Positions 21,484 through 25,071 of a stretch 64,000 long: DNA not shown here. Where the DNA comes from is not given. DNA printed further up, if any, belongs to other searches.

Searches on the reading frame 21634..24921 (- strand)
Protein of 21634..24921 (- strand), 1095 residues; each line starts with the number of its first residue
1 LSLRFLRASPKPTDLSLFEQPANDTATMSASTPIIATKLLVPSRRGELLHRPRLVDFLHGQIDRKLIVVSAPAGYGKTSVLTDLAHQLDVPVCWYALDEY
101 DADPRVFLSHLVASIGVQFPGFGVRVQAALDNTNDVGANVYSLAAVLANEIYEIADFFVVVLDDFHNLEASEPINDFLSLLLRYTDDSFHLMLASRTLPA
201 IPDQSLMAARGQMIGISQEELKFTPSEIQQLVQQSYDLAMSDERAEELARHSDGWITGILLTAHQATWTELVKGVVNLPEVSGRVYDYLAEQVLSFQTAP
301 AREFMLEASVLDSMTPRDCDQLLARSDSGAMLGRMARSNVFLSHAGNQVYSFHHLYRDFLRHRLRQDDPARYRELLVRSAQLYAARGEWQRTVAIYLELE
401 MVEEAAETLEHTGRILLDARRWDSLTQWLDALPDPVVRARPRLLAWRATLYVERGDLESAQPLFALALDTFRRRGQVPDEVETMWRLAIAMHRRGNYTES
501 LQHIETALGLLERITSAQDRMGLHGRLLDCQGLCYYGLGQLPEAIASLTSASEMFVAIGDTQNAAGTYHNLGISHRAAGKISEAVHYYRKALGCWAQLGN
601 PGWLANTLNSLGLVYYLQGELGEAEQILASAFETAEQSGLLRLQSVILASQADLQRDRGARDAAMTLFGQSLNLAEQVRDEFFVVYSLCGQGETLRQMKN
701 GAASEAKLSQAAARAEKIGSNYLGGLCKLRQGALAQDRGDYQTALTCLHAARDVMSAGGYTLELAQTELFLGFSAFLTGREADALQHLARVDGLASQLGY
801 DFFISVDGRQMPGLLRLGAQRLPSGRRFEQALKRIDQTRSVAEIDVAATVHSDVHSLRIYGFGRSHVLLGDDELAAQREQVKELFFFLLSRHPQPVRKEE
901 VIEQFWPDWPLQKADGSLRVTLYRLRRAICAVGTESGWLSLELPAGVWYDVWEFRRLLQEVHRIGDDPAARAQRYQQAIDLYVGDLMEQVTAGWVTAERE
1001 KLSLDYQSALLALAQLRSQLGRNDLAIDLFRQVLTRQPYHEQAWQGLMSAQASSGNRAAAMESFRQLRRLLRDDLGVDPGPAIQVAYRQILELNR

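Call 49: search_protein_families(library=pfam, proteins=[window:21634-24921:-], max_evalue=0.001)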
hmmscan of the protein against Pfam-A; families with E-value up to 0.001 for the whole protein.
window:21634-24921:- (1095 aa): 17 families
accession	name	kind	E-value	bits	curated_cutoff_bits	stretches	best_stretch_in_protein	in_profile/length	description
PF13424.12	TPR_12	-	5.3e-31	107.1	30.1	4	530-592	8-72/77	Tetratricopeptide repeat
PF03704.23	BTAD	-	5e-27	95.5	22.1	1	950-1091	2-146/146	Bacterial transcriptional activator domain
PF00515.34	TPR_1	-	3.5e-15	55.5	27.8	1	567-592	3-28/34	Tetratricopeptide repeat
PF07719.23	TPR_2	-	3.7e-15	55.1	27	0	567-592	3-28/34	Tetratricopeptide repeat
PF13181.12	TPR_8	-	1.5e-11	44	25.7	0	1009-1039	3-33/34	Tetratricopeptide repeat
PF13374.12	TPR_10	-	4.5e-11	42.8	27.5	2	565-595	2-32/42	Tetratricopeptide repeat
PF13176.12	TPR_7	-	1e-09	38.2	27.9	0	1009-1037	1-31/36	Tetratricopeptide repeat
PF13428.12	TPR_14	-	3.7e-08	33.7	23.5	1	1009-1047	3-41/44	Tetratricopeptide repeat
PF17874.7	TPR_MalT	-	2.2e-07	30.9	45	1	493-816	13-331/336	MalT-like TPR region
PF14559.12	TPR_19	-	2.4e-07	31.4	25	0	1020-1074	4-58/68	Tetratricopeptide repeat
PF13432.12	TPR_16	-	3.1e-06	28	32.7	1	448-508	4-58/65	Tetratricopeptide repeat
PF13401.12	AAA_22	-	6e-06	27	27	1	64-183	5-109/130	AAA domain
PF13174.12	TPR_6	-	6.7e-06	26.9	26.3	0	1009-1038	2-31/33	Tetratricopeptide repeat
PF14938.12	SNAP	-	1.1e-05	25.6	25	0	540-597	89-147/282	Soluble NSF attachment protein, SNAP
PF25064.1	ARM_TT21_5th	-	0.0002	22.1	27.8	0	1009-1068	3-62/117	TT21 fifth ARM repeats domain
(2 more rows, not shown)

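Call 58: search_protein_families(library=padloc, proteins=[window:21634-24921:-], max_evalue=0.001)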
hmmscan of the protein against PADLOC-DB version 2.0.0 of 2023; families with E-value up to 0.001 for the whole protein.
window:21634-24921:- (1095 aa): 1 family
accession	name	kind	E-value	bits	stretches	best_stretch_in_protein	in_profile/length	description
PDLC01169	TPR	-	1.4e-10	39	1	601-700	105-204/252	TPR repeats containing protein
